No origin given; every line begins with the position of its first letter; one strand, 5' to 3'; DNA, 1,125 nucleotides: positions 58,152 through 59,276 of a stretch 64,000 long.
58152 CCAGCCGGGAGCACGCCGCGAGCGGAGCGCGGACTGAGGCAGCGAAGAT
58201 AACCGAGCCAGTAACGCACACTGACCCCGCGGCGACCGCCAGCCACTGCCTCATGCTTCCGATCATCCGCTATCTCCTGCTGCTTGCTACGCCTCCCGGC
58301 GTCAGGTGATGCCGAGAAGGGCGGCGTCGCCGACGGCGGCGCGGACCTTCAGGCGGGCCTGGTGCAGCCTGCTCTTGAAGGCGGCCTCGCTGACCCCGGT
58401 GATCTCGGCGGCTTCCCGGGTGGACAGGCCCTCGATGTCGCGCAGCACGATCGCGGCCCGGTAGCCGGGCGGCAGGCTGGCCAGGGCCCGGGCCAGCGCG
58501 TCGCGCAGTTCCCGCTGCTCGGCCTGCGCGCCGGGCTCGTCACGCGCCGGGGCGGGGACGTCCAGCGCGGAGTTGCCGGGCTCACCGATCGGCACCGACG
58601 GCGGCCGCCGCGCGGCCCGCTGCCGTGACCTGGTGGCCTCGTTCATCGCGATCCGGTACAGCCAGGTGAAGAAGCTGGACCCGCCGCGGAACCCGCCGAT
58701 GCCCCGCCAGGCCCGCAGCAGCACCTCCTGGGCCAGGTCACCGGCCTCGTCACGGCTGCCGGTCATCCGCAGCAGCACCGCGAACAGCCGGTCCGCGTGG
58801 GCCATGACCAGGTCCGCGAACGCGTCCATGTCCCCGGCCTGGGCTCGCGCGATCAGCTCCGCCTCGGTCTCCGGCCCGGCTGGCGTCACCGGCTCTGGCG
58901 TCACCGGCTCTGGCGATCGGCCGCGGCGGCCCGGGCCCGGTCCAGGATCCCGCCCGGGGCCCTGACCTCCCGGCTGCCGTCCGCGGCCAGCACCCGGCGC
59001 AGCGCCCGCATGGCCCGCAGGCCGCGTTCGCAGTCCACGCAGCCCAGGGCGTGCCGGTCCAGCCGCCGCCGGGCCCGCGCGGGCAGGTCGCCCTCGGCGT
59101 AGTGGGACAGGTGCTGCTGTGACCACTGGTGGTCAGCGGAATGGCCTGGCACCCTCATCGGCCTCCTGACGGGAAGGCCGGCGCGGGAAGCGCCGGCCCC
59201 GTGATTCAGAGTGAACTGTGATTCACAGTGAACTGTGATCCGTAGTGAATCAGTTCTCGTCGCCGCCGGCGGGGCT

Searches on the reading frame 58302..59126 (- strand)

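Call 101: search_protein_families(library=pfam, proteins=[window:58302-59126:-], max_evalue=0.00001)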
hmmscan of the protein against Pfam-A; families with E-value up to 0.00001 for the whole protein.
window:58302-59126:- (274 aa): 4 families
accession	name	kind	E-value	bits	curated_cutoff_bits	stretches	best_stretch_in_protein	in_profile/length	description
PF08281.18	Sigma70_r4_2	-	6.5e-18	64.6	25.7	1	209-260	2-53/54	Sigma-70, region 4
PF04542.20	Sigma70_r2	-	2.4e-16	59.7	24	1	106-173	1-70/71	Sigma-70 region 2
PF04545.22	Sigma70_r4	-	1.6e-08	34.3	24.1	1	214-262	1-49/50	Sigma-70, region 4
PF07638.17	Sigma70_ECF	-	6.6e-07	29.8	21.1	1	184-264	104-182/185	ECF sigma factor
